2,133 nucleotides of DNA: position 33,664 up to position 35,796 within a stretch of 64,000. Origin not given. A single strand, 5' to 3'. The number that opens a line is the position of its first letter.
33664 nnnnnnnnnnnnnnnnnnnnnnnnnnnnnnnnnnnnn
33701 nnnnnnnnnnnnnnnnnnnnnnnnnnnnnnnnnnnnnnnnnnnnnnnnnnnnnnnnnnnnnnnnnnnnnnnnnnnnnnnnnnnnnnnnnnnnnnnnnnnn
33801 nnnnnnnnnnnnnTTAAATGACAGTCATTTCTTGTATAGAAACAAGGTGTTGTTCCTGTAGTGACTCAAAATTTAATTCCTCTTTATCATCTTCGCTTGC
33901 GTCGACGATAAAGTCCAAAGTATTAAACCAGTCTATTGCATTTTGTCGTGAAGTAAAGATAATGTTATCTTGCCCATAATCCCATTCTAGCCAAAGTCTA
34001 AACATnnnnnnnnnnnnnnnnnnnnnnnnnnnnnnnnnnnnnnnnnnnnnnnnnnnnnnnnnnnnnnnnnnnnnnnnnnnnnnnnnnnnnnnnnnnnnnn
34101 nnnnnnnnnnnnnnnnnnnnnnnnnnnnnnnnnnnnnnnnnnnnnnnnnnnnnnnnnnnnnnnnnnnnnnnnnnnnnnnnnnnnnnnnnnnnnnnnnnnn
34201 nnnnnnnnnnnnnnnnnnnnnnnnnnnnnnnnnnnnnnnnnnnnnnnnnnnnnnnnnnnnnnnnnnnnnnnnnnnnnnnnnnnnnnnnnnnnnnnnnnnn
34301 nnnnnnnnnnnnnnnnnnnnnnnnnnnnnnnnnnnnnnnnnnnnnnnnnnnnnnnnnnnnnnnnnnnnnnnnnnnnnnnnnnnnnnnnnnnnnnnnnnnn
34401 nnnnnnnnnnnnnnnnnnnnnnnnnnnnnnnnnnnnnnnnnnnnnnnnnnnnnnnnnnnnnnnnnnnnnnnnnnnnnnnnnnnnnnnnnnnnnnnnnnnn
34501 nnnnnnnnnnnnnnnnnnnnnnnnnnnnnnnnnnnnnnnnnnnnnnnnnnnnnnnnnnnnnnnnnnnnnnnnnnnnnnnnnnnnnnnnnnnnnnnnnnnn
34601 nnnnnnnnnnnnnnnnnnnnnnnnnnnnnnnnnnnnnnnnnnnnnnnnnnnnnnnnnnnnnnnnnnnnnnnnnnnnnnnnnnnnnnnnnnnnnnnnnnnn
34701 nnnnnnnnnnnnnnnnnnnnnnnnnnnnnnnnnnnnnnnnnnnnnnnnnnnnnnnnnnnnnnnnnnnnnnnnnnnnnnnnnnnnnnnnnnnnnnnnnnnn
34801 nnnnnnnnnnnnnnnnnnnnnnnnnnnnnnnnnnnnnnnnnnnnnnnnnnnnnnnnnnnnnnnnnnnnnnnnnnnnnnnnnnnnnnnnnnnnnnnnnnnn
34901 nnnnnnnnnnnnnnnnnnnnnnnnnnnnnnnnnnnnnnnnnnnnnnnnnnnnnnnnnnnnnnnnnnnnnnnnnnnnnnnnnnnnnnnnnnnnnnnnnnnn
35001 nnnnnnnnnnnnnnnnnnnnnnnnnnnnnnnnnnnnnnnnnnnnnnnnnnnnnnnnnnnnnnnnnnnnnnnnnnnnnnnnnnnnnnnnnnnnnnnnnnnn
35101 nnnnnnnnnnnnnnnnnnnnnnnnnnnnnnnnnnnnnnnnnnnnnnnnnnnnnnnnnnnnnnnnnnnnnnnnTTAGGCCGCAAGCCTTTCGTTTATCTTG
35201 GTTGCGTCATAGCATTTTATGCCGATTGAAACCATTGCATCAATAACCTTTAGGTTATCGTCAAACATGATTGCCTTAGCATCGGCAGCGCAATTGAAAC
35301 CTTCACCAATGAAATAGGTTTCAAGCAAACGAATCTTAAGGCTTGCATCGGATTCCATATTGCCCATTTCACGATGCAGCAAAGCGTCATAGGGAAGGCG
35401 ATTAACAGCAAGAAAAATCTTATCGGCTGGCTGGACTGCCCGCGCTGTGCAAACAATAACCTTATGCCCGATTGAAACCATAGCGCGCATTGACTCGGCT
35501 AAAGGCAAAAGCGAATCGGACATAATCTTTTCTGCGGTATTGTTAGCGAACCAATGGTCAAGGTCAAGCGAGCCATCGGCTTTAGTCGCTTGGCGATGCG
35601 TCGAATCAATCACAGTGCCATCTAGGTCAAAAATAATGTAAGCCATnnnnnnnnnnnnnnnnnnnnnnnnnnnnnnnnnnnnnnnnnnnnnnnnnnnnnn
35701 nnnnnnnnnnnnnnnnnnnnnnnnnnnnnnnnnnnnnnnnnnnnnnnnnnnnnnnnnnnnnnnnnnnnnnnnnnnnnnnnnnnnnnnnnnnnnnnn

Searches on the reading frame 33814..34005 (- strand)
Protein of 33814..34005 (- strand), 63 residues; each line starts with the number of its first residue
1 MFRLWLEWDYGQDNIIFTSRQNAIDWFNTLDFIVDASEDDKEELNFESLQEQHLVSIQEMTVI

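Call 22: search_protein_families(library=pfam, proteins=[window:33814-34005:-], max_evalue=0.01)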
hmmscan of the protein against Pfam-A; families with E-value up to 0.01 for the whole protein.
window:33814-34005:- (63 aa): 0 families

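Call 23: search_protein_families(library=phrogs, proteins=[window:33814-34005:-], max_evalue=0.01)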
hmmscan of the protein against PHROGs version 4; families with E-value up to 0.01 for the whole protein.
window:33814-34005:- (63 aa): 1 family
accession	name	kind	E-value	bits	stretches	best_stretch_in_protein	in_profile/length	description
phrog_9656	-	unknown function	6.7e-09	36.7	1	1-63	1-64/71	-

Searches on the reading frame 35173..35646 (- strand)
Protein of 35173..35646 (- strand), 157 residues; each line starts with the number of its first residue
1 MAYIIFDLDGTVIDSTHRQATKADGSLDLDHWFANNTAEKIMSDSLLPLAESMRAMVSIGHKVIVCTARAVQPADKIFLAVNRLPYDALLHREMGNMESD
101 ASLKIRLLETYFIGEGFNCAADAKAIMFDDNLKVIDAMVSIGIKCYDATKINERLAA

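Call 22: search_protein_families(library=pfam, proteins=[window:35173-35646:-], max_evalue=0.01)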
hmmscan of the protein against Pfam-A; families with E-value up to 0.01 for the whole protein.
window:35173-35646:- (157 aa): 3 families
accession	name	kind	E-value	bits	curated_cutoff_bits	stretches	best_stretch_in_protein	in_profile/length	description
PF25109.1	HAD_PNKP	-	3e-09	37.6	27.6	1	3-148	3-138/143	Polynucleotide kinase PNKP phosphatase domain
PF00702.32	Hydrolase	-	0.00042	21.2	26.4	0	3-20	3-22/191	haloacid dehalogenase-like hydrolase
PF08282.18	Hydrolase_3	-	0.0032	17.7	20.9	0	4-18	1-15/255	haloacid dehalogenase-like hydrolase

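Call 23: search_protein_families(library=phrogs, proteins=[window:35173-35646:-], max_evalue=0.01)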
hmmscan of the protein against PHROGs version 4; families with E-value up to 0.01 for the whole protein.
window:35173-35646:- (157 aa): 4 families
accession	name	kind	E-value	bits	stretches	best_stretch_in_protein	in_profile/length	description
phrog_415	-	other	2.3e-26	93.9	1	2-156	22-172/218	polynucleotide kinase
phrog_505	-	other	8.4e-09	36.3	1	3-147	163-289/295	polynucleotide kinase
phrog_4889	-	other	5.1e-05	23.7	1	4-146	10-149/339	polynucleotide kinase/phosphorylase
phrog_1238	-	moron, auxiliary metabolic gene and host takeover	0.00034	21.3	1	3-87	24-91/155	phosphoheptose isomerase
